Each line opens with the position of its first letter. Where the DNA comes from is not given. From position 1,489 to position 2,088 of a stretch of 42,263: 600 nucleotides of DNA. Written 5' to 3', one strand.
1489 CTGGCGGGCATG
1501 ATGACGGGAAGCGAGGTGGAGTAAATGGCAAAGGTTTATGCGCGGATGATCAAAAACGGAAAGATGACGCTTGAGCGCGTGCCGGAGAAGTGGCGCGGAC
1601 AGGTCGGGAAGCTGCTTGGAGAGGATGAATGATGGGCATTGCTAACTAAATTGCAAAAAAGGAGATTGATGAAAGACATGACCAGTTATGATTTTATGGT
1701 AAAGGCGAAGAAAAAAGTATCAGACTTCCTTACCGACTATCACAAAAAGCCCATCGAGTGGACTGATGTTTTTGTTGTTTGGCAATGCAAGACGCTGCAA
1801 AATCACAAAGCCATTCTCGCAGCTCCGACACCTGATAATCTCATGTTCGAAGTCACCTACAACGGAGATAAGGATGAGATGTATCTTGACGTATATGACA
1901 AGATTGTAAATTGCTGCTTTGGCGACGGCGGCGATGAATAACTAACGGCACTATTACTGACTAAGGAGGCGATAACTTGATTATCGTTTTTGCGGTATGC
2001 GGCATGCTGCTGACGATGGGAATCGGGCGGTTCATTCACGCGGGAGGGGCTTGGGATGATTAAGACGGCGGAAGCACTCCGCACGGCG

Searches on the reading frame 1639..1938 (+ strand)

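Call 14: search_protein_families(library=pfam, max_evalue=0.01, proteins=[window:1639-1938:+])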
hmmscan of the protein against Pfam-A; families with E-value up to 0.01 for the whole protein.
window:1639-1938:+ (100 aa): 1 family
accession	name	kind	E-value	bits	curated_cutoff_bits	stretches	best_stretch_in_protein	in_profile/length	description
PF19791.4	DUF6275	-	4.9e-27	94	22.6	1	22-94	3-79/81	Family of unknown function (DUF6275)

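Call 15: search_protein_families(library=phrogs, max_evalue=0.001, proteins=[window:1639-1938:+])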
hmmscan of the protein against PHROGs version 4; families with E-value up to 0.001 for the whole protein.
window:1639-1938:+ (100 aa): 2 families
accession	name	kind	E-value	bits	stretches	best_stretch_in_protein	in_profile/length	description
phrog_918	-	unknown function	8.3e-31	107.9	1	8-95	28-117/126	-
phrog_19392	-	unknown function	2.3e-12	48.1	1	16-92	177-255/259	-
